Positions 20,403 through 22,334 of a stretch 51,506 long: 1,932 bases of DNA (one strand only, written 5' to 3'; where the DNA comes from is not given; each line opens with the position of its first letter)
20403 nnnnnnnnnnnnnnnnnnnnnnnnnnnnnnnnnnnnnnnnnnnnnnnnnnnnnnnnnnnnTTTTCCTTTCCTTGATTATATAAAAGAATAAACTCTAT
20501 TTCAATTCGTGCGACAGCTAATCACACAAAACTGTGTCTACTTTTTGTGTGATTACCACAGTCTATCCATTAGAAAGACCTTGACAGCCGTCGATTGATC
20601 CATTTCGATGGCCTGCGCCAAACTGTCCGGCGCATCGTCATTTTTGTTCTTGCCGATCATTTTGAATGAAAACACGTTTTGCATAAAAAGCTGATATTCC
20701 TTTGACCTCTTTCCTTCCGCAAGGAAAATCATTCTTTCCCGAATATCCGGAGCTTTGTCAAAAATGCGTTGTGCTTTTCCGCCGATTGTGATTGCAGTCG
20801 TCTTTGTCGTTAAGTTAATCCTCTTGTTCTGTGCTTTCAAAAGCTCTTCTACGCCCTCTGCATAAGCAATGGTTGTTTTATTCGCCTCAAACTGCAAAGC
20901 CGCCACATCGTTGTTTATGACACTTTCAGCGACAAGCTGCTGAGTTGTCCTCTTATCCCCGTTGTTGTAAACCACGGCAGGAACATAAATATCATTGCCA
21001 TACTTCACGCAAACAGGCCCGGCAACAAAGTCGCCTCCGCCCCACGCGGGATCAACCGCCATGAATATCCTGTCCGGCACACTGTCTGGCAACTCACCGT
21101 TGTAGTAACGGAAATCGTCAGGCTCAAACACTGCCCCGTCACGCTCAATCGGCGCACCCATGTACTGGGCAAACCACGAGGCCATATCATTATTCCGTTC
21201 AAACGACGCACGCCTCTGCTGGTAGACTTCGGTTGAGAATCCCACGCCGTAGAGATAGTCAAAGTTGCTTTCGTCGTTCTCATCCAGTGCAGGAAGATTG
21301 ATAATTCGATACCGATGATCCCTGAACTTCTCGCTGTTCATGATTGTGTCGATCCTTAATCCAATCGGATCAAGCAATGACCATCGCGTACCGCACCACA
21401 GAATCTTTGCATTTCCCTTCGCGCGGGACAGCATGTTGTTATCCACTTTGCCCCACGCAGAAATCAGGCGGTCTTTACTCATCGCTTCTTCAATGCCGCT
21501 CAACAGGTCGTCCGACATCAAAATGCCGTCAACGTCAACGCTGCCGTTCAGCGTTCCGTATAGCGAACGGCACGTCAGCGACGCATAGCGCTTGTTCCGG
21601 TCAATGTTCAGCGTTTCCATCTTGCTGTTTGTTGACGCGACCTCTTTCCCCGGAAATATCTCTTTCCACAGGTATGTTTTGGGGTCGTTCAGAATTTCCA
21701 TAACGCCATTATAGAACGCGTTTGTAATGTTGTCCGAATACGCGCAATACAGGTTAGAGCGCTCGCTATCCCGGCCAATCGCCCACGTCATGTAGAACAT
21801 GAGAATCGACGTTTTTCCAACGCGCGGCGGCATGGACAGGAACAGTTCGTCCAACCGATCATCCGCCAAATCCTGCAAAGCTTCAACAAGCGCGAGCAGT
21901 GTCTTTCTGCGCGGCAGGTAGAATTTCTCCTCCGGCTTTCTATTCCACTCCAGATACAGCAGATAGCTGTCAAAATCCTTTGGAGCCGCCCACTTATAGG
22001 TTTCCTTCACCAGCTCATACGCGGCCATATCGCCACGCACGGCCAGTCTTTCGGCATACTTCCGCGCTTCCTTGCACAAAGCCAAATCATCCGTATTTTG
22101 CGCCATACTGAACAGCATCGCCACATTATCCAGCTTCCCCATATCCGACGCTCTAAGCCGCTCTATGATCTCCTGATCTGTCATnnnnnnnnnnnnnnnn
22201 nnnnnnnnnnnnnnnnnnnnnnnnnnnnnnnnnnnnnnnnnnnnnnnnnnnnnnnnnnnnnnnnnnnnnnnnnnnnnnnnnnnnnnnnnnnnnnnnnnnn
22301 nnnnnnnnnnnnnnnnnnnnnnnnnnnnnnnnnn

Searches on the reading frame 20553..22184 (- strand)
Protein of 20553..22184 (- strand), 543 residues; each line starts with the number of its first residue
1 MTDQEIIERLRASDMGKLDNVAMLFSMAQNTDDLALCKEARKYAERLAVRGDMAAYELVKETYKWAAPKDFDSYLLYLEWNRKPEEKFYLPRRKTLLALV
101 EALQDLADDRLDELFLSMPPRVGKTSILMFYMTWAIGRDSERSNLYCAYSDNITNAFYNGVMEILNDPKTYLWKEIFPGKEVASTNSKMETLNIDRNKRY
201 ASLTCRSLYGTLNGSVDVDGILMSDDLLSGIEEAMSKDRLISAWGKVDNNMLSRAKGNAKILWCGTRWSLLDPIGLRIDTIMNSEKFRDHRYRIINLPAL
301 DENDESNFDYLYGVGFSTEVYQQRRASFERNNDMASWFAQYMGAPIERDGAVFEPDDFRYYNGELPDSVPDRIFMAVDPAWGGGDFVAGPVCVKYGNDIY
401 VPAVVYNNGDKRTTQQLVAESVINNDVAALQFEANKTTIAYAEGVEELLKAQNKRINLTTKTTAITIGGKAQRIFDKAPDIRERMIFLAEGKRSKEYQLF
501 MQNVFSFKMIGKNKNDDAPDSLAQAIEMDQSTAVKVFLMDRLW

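Call 48: search_dna_similar(query=window:20553-22184:-, collection=phages, mode=protein, max_rows=12)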
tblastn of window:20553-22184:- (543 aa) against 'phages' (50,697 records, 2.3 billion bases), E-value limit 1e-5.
Records with a match: 283; places in all: 283; records where one place covers at least 80% of the query: 89.
Best place of each record, by identity: <60% 283.
By first word of the organism name: Helicobacter 34; Streptococcus 33; Xanthomonas 31; Lactococcus 29; Bacteriophage 26; Campylobacter 17; Yersinia 16; Bacteroides 15; Ralstonia 10; Clostridium 9; and 30 more.
By host as written in the record: Helicobacter pylori 26; - 25; Campylobacter jejuni 17; Streptococcus thermophilus 14; Xanthomonas oryzae pv. oryzae 14; Yersinia enterocolitica 14; Lactococcus lactis 11; Streptococcus thermophilus ST64987 8; and 109 more.
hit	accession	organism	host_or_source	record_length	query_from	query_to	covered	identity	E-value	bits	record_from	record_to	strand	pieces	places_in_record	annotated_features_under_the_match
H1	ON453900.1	Clostridium phage Maintenon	[Clostridium] innocuum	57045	10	528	96%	39.7%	3e-114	379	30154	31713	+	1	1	terminase large subunit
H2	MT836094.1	Bacteriophage sp.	human fecal samples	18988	56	528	87%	40.7%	7e-107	357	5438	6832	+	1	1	record has no annotation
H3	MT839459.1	Bacteriophage sp.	human fecal samples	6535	103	524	78%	41.0%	3e-97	329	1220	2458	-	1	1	record has no annotation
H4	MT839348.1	Bacteriophage sp.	human fecal samples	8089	104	524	78%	41.1%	5e-97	328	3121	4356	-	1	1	record has no annotation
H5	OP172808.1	Eggerthella phage EL753P1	Eggerthella lenta DA753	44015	61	541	89%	35.4%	1e-74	263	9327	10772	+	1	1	hypothetical protein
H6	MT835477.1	Bacteriophage sp.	human fecal samples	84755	20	527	94%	33.4%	1e-73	260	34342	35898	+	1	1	record has no annotation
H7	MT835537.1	Bacteriophage sp.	human fecal samples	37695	36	537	92%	32.4%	6e-70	249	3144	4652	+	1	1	record has no annotation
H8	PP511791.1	Dulem virus 39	Propithecus coquereli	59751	66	528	85%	34.0%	4e-57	212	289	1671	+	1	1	terminase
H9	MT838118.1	Bacteriophage sp.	human fecal samples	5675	72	523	83%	34.4%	6e-68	243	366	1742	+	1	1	record has no annotation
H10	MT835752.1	Bacteriophage sp.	human fecal samples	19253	64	534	87%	25.9%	1e-31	135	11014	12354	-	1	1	record has no annotation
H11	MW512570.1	Clostridioides phage CD1801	Clostridioides difficile CD1801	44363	88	527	81%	27.4%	6e-29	128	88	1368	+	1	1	terminase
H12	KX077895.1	Streptococcus phage phiZJ20091101-4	Streptococcus suis ZJ20091101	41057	88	527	81%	26.8%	2e-25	117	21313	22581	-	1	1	terminase large subunit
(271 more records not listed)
